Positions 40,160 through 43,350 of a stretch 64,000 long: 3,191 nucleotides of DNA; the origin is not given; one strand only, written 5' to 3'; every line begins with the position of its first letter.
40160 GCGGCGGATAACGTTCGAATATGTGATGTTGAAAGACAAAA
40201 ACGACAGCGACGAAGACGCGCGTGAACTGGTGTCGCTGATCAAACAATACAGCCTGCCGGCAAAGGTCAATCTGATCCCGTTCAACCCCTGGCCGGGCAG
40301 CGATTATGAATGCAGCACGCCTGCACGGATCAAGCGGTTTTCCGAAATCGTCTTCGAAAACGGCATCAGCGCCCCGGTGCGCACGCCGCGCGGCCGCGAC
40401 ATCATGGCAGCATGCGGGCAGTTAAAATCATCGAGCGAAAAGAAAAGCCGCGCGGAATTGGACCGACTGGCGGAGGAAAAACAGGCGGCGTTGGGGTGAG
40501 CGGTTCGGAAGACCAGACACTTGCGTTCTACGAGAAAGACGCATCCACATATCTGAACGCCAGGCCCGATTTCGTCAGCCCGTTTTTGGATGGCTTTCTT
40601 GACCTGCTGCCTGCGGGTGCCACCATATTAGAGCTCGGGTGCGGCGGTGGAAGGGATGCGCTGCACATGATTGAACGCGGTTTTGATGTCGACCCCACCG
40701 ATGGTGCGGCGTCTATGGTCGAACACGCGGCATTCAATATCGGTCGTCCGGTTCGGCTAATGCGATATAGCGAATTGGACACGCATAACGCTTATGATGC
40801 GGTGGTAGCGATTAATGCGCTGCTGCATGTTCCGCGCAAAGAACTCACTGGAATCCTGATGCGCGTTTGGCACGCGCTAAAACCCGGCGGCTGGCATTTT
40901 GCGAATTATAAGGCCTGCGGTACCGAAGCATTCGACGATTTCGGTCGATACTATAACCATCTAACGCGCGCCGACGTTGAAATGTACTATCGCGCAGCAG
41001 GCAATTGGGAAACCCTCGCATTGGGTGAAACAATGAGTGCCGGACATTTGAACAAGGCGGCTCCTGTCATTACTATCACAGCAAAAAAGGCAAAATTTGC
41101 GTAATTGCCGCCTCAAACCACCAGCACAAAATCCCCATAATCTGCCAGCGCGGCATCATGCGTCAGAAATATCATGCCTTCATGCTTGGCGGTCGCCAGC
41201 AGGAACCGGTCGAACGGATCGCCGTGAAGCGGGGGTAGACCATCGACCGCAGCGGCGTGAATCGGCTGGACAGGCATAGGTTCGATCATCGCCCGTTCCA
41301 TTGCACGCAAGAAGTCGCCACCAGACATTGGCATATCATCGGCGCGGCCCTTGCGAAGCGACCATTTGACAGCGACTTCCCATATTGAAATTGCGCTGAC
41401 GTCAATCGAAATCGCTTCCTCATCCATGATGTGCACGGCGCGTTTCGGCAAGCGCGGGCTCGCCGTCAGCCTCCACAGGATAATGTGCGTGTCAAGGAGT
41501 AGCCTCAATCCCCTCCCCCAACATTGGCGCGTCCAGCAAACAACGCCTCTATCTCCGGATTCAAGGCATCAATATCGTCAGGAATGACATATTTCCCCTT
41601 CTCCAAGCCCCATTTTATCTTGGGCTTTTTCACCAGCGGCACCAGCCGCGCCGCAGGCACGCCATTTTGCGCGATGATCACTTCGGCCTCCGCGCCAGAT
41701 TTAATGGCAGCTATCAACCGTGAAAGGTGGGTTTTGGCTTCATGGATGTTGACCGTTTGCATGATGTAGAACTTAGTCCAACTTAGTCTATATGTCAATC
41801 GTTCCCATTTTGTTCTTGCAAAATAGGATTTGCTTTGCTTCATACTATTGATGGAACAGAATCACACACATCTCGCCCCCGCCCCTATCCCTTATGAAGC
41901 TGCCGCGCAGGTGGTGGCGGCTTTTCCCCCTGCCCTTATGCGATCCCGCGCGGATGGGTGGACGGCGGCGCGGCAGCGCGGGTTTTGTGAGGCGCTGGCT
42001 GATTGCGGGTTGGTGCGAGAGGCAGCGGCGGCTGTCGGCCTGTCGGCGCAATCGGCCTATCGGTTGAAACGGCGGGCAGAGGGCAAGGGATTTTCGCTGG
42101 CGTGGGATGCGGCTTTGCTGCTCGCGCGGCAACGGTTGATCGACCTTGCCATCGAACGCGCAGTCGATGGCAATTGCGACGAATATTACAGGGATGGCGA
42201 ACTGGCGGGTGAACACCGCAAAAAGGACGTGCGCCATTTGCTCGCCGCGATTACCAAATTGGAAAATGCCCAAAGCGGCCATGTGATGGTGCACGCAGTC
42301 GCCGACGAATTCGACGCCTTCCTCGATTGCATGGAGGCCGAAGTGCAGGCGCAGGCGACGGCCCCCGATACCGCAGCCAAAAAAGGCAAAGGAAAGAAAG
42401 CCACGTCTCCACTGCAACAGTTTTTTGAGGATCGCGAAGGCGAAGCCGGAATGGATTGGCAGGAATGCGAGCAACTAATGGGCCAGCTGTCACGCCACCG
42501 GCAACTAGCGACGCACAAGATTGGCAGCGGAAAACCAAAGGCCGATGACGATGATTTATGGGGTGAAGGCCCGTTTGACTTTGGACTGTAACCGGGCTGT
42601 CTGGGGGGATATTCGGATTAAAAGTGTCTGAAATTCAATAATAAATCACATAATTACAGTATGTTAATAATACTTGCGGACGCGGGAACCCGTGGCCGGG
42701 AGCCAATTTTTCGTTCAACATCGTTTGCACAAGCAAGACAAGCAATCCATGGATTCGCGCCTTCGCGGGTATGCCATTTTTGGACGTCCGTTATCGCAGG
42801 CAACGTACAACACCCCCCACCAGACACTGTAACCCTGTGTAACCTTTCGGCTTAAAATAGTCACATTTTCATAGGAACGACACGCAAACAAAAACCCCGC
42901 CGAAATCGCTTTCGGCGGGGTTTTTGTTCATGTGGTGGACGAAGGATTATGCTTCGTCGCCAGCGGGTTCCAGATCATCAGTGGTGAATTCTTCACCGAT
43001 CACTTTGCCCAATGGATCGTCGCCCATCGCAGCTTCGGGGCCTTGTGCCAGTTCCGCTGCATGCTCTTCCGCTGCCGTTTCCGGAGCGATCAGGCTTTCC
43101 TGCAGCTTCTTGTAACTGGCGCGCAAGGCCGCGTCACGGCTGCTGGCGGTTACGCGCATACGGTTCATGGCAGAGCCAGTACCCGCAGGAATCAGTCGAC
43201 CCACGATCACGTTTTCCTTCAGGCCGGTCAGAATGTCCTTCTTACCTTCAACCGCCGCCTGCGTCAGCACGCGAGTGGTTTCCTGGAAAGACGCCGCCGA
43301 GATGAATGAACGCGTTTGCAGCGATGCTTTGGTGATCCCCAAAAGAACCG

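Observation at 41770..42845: LexA-boxed orphan terminase-small-subunit-like gene with a downstream phased repeat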

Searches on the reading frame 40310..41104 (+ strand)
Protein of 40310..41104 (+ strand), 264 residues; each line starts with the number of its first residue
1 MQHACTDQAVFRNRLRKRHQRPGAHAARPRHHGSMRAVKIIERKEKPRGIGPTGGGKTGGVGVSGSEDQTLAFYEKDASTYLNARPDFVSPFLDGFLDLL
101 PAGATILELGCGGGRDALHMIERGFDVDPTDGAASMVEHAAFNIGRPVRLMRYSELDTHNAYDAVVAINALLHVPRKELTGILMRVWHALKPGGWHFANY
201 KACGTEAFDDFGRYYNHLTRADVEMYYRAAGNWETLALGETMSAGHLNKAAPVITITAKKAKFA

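Call 3: search_protein_families(library=pfam, proteins=[window:40310-41104:+], max_evalue=1)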
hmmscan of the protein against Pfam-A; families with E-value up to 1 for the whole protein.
window:40310-41104:+ (264 aa): 8 families
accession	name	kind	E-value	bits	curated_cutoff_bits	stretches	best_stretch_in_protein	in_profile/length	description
PF13649.12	Methyltransf_25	-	1.2e-11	45.5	27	1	106-194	1-97/97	Methyltransferase domain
PF08242.18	Methyltransf_12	-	4.4e-11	43.8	30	1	107-195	1-97/98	Methyltransferase domain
PF13489.12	Methyltransf_23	-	6.6e-10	39.4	27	1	85-197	5-115/164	Methyltransferase domain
PF08241.18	Methyltransf_11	-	1.9e-08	35.3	21.2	1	107-197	1-94/95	Methyltransferase domain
PF03848.20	TehB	-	1.4e-06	28.3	20.4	1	105-246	33-176/193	Tellurite resistance protein TehB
PF02353.26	CMAS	-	1.3e-05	25.1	27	1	72-195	34-161/273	Mycolic acid cyclopropane synthetase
PF13847.12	Methyltransf_31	-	0.016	15.3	27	1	103-194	4-105/145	Methyltransferase domain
PF06080.18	DUF938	-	0.13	12.4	27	1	98-194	20-133/202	Protein of unknown function (DUF938)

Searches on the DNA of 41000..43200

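Call 4: search_rna_families(source=window, start=41000, end=43200, threshold=evalue, max_evalue=10)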
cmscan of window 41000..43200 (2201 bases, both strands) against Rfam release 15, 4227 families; matches with E-value up to 10: 25.
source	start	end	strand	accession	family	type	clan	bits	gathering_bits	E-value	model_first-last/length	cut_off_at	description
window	42817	42928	+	RF00514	His_leader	Cis-reg; leader;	-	32.5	49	0.0075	1-126/126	no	Histidine operon leader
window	42886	42987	-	RF00514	His_leader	Cis-reg; leader;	-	30.9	49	0.016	1-126/126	no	Histidine operon leader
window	42889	42958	-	RF02450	ncr1175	Gene; sRNA;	-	28.4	60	0.018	1-110/110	no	Bacillus sRNA ncr1175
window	42892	42957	-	RF02844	RefA9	Gene; antisense;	-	28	49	0.13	1-64/64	no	Enterococcus sRNA A9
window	42877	42939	-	RF04186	mir-278_2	Gene; miRNA;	-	24.8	70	0.026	1-79/79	no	mir-278_2 microRNA precursor family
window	42891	42972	-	RF02901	AaHKsRNA41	Gene; sRNA;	-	24.5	97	0.0059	1-187/187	no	Aggregatibacter sRNA 41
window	42838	42924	+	RF02901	AaHKsRNA41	Gene; sRNA;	-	24.3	97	0.0066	1-187/187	no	Aggregatibacter sRNA 41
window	42890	42960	-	RF00368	sroB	Gene; sRNA;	-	23.5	44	4.9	1-83/83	no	sroB RNA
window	42867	42951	-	RF04079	MIR161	Gene; miRNA;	-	23.4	90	0.055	1-136/136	no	MIR161 microRNA precursor family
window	42879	42936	+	RF00131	mir-30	Gene; miRNA;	-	23.2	50.2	0.044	1-77/77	no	mir-30 microRNA precursor family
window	42843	42925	+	RF01416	NrrF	Gene; antisense;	-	23.2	60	0.085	1-160/160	no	NrrF RNA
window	42886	42930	-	RF04157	MIR9486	Gene; miRNA;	-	22.1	100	0.22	1-119/119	no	MIR9486 microRNA precursor family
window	42879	42936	+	RF00729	mir-278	Gene; miRNA;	-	21.5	55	0.064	1-75/75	no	mir-278 microRNA precursor family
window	42887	42928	+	RF04186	mir-278_2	Gene; miRNA;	-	21.4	70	0.25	12-68/79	no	mir-278_2 microRNA precursor family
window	42879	42936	-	RF00729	mir-278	Gene; miRNA;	-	19.9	55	0.2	1-75/75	no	mir-278 microRNA precursor family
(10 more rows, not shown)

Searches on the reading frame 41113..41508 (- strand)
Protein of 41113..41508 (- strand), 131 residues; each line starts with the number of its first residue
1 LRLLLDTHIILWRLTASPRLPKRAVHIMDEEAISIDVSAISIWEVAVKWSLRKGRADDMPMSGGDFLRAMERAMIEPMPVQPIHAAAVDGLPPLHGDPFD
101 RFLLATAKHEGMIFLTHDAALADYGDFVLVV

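Call 3: search_protein_families(library=pfam, proteins=[window:41113-41508:-], max_evalue=1)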
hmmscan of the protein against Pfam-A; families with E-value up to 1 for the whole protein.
window:41113-41508:- (131 aa): 1 family
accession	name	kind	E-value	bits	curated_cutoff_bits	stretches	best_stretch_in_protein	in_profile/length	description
PF01850.27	PIN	-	3.5e-08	34.5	23.6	1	4-124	2-117/120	PIN domain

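Call 88: search_protein_families(library=padloc, proteins=[window:41113-41508:-], max_evalue=0.01)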
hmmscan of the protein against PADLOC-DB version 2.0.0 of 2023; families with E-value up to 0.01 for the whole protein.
window:41113-41508:- (131 aa): 0 families

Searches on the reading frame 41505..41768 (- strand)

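Call 3: search_protein_families(library=pfam, proteins=[window:41505-41768:-], max_evalue=1)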
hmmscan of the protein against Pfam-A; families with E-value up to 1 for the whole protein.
window:41505-41768:- (87 aa): 2 families
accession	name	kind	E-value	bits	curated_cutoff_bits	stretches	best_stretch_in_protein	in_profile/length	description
PF02604.26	PhdYeFM_antitox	-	2.2e-08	34.2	29.8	1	3-45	1-42/74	Antitoxin Phd_YefM, type II toxin-antitoxin system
PF20593.3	DUF6793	-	0.2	12.1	27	1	8-69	3-63/107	Family of unknown function (DUF6793)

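Call 88: search_protein_families(library=padloc, proteins=[window:41505-41762:-], max_evalue=0.01)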
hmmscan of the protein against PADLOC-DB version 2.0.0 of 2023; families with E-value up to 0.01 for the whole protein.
window:41505-41762:- (85 aa): 0 families
